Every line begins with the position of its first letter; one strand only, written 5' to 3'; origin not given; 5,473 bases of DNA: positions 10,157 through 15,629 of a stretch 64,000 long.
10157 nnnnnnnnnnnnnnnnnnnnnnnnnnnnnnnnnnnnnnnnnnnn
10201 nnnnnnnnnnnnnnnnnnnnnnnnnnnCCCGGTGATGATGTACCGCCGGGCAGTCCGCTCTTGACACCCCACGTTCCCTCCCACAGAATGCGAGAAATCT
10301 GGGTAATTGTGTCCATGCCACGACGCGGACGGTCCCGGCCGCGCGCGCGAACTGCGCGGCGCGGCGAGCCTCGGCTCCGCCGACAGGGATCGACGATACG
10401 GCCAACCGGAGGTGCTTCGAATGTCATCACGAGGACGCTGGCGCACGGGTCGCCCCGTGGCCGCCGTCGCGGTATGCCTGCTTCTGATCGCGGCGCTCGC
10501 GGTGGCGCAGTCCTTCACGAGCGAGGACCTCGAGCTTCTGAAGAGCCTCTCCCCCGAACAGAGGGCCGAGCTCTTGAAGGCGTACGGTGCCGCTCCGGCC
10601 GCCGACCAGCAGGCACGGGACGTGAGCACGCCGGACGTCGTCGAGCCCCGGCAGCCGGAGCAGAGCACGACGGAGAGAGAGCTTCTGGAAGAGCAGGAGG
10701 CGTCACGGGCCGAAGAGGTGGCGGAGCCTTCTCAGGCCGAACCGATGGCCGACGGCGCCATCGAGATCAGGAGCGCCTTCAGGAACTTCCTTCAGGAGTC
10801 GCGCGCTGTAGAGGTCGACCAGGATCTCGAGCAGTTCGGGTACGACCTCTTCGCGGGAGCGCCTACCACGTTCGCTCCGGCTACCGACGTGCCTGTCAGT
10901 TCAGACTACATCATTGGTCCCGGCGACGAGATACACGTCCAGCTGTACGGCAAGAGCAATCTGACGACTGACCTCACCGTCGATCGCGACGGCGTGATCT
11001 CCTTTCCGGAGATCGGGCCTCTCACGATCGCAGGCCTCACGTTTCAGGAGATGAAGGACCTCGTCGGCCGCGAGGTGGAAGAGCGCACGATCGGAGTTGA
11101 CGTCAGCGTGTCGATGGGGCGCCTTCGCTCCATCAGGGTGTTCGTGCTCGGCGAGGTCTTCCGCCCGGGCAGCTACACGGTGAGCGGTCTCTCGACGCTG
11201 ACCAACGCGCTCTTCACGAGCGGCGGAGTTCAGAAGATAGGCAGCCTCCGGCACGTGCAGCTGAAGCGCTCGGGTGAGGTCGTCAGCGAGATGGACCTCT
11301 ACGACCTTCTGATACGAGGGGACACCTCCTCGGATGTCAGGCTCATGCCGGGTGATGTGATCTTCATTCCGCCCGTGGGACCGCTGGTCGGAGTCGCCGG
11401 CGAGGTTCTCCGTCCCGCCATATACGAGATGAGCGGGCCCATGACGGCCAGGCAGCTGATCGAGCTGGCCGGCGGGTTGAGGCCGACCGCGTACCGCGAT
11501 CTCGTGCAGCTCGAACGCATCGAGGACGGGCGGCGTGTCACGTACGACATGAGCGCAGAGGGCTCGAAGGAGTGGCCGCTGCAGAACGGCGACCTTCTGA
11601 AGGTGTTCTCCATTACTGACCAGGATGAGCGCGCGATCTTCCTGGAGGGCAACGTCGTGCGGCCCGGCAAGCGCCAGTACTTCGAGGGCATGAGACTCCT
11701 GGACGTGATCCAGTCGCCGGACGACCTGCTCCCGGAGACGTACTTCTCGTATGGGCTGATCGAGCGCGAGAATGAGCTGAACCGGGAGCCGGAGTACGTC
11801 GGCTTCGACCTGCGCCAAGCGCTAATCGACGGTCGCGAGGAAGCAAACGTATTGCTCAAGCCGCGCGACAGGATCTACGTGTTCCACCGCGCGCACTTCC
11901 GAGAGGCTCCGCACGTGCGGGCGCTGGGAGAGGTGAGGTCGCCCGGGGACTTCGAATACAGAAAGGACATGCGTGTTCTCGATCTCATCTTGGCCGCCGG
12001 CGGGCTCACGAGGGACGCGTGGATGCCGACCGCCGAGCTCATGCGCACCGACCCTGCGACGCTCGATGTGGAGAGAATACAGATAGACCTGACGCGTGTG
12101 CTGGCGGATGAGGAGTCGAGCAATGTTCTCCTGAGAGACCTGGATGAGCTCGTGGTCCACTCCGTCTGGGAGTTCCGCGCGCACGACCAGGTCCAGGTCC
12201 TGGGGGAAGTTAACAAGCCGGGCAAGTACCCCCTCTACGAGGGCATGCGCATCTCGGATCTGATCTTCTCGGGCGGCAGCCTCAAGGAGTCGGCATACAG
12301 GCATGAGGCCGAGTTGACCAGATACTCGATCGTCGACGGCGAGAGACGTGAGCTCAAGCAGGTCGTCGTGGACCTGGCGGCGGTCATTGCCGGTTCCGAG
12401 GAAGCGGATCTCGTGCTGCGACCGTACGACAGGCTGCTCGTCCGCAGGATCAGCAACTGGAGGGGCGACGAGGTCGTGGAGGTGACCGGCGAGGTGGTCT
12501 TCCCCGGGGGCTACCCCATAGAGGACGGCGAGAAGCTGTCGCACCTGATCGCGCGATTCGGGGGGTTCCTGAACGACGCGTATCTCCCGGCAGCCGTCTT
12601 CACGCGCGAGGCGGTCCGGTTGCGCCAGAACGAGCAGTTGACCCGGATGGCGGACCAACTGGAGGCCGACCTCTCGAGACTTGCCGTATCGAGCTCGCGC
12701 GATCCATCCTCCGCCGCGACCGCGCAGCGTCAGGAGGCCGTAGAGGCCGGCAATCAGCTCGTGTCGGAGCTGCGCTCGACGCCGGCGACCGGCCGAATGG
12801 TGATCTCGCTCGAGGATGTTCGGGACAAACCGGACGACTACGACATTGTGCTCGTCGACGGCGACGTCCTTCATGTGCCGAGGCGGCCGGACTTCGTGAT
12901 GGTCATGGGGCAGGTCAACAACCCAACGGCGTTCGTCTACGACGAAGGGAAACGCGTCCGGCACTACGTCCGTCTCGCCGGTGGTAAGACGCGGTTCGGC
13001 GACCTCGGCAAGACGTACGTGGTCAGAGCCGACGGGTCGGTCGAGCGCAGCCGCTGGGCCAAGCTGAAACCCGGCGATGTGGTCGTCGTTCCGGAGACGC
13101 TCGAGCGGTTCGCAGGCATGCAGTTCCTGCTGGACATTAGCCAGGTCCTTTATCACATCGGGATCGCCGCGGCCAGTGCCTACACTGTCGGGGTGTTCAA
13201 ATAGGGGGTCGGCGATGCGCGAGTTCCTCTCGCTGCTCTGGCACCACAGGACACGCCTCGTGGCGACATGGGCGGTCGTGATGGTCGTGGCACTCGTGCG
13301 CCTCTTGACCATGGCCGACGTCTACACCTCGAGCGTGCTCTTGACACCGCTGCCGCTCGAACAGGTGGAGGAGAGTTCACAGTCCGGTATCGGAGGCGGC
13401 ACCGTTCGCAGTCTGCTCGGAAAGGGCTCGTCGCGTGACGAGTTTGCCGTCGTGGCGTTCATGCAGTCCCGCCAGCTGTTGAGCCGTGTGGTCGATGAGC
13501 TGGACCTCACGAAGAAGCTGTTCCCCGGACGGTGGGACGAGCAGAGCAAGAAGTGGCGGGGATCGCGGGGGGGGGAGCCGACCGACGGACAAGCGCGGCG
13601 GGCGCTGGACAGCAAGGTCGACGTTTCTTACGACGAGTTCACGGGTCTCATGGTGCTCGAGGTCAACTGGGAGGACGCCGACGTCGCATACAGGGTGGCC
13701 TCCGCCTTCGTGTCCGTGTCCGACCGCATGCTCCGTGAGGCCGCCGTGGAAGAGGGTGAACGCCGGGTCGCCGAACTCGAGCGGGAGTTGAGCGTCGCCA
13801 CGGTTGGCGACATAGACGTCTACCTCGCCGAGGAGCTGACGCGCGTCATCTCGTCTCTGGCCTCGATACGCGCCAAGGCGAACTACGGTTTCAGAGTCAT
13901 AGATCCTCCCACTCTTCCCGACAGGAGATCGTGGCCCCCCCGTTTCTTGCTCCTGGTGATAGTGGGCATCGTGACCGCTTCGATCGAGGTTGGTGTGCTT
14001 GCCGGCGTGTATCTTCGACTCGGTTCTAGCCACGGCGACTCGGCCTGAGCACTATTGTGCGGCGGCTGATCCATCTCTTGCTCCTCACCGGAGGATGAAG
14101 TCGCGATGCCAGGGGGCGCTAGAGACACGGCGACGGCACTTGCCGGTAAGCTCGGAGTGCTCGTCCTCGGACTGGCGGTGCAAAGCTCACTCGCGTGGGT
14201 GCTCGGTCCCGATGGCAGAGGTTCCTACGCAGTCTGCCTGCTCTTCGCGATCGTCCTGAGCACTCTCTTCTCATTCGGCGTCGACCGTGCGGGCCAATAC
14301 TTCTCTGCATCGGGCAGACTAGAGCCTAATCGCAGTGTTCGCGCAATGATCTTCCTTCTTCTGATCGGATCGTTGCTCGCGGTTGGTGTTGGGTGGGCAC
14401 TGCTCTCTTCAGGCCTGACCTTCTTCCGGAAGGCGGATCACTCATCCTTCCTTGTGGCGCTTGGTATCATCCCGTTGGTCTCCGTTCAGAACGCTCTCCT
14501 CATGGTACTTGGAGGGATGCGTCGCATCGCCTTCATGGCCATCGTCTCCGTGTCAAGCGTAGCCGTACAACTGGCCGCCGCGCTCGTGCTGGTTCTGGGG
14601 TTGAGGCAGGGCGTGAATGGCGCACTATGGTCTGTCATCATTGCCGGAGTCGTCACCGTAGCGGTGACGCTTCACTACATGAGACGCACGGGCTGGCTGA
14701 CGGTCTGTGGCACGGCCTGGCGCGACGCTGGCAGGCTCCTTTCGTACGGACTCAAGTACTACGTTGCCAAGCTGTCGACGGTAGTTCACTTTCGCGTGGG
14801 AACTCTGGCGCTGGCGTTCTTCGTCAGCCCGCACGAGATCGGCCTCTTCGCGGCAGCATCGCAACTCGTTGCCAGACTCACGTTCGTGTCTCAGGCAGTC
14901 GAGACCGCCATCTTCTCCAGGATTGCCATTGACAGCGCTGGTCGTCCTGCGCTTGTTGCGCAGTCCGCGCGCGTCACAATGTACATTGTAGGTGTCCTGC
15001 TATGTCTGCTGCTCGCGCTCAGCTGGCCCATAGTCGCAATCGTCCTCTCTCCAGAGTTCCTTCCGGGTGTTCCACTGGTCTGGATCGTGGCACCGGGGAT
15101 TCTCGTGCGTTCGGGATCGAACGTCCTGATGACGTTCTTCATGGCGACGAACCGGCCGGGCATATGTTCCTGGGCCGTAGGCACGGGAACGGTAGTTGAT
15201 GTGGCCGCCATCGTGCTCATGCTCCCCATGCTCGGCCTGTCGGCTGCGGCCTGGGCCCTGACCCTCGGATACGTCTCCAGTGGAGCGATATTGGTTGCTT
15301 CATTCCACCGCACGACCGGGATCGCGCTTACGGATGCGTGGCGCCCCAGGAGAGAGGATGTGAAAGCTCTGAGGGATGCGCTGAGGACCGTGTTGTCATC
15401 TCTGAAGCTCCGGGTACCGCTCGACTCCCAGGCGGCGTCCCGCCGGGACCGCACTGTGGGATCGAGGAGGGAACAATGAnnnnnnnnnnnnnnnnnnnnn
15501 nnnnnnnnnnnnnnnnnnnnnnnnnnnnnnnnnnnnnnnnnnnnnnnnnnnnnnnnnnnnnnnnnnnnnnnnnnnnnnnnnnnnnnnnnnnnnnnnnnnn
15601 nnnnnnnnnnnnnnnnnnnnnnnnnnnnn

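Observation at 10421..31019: Wzx/Wzy exopolysaccharide locus predicting a glycosaminoglycan-like, C5-epimerised and possibly amide-decorated polymer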

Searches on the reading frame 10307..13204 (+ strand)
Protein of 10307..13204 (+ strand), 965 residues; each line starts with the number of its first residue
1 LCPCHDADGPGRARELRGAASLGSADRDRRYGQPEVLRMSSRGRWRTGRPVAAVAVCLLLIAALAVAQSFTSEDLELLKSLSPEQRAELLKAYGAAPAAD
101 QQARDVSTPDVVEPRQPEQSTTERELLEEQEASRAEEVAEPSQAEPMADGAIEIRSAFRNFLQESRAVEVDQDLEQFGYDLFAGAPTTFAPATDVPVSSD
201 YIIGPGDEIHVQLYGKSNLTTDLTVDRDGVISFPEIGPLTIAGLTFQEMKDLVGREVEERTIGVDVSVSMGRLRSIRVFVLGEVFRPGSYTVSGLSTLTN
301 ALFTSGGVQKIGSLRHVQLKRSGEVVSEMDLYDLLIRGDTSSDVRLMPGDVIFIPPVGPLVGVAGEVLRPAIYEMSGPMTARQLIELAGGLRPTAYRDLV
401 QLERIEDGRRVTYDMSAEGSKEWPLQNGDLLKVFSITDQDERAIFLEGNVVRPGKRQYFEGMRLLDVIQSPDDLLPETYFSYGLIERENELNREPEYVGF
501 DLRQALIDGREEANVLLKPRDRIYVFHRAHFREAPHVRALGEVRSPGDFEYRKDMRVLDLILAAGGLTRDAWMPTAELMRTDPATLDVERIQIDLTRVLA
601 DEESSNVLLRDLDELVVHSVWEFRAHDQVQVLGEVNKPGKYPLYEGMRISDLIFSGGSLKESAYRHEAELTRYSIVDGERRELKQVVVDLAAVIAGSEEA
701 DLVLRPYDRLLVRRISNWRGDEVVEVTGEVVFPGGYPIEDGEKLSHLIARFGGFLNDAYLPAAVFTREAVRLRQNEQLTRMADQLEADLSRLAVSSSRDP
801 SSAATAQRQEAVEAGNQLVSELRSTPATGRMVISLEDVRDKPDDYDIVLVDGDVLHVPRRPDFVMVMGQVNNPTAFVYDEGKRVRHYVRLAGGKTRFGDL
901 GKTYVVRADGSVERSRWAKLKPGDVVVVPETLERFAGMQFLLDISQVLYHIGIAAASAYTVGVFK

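Call 3: search_protein_families(library=pfam, proteins=[window:10307-13204:+], max_evalue=0.01)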
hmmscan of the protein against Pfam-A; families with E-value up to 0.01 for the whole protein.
window:10307-13204:+ (965 aa): 4 families
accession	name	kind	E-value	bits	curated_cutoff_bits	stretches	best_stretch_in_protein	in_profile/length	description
PF10531.15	SLBB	-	5.3e-54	180.3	27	6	361-410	2-50/55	SLBB domain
PF22461.2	SLBB_2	-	7.3e-39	132.2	27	4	277-354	2-79/79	SLBB domain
PF02563.21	Poly_export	-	2.2e-20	73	28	1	196-269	2-75/77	Polysaccharide biosynthesis/export protein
PF08007.18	JmjC_2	-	0.0039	17.2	22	0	836-860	77-101/127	JmjC domain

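Call 5: search_protein_families(library=ncbifam, proteins=[window:10307-13204:+], max_evalue=0.01)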
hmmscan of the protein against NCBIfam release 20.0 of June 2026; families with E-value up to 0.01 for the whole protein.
window:10307-13204:+ (965 aa): 5 families
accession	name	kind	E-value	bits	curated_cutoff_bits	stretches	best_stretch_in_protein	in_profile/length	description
TIGR03028.1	EpsE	equivalog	7.6e-54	182.5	262.65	4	200-412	1-216/239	polysaccharide export protein EpsE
TIGR03027.2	pepcterm_export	equivalog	2.1e-53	180.5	180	4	200-355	2-165/169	XrtA/PEP-CTERM system exopolysaccharide export protein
NF011658.0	PRK15078.1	subfamily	2.5e-24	85.8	333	1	201-390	85-287/380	polysaccharide export protein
NF041843.1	EpsY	equivalog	2.2e-19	69.5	320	1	196-353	48-209/211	exopolysaccharide export protein EpsY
NF045978.1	ComEA_MAG0490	equivalog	0.0012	18.7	98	0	628-655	42-69/162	MAG0490 family ComEA-like DNA-binding protein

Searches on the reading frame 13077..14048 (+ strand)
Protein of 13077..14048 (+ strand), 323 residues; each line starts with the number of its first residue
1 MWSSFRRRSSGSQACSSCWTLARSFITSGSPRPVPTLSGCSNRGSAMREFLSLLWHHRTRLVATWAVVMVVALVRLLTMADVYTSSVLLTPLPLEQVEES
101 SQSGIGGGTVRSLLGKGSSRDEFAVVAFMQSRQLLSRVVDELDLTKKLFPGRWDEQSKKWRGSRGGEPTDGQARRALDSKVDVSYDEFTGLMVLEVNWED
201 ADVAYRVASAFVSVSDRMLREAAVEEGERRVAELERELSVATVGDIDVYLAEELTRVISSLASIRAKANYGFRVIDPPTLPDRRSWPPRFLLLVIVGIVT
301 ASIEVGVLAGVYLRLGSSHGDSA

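Call 3: search_protein_families(library=pfam, proteins=[window:13077-14048:+], max_evalue=0.01)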
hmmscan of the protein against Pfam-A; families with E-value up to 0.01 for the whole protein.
window:13077-14048:+ (323 aa): 1 family
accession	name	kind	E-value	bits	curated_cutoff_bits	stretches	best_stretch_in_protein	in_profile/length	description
PF02706.20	Wzz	-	3e-06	27.9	25.5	1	48-142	6-91/91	Chain length determinant protein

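Call 5: search_protein_families(library=ncbifam, proteins=[window:13077-14048:+], max_evalue=0.01)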
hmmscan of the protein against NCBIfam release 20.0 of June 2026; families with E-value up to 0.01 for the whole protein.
window:13077-14048:+ (323 aa): 2 families
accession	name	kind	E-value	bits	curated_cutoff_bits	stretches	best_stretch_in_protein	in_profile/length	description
TIGR03007.1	pepcterm_ChnLen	equivalog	1.8e-07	29.8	278.85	1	269-307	393-431/498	XrtA system polysaccharide chain length determinant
TIGR01010.1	BexC_CtrB_KpsE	subfamily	2.1e-06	27.1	437.5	1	70-222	16-163/362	polysaccharide export inner-membrane protein, BexC/CtrB/KpsE family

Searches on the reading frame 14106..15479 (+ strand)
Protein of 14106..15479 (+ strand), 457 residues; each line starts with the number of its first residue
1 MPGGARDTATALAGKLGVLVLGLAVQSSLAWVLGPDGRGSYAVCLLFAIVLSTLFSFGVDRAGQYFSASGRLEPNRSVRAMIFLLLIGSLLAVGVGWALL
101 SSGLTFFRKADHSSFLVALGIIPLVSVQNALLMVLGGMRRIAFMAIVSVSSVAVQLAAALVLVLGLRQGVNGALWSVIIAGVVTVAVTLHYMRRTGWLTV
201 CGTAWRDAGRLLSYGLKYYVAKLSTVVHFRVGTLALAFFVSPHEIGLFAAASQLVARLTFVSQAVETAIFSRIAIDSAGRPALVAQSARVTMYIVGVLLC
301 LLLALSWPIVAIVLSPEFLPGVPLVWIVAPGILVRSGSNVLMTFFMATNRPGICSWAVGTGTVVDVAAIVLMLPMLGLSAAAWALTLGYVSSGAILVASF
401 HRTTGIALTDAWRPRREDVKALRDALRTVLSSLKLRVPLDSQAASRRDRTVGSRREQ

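Call 3: search_protein_families(library=pfam, proteins=[window:14106-15479:+], max_evalue=0.01)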
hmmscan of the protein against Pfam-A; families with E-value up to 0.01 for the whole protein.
window:14106-15479:+ (457 aa): 1 family
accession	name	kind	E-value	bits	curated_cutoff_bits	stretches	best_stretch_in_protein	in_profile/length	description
PF01943.22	Polysacc_synt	-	2e-10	41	28.2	1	9-257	6-253/274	Polysaccharide biosynthesis protein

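Call 5: search_protein_families(library=ncbifam, proteins=[window:14106-15479:+], max_evalue=0.01)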
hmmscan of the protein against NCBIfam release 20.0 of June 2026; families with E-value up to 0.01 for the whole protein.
window:14106-15479:+ (457 aa): 0 families
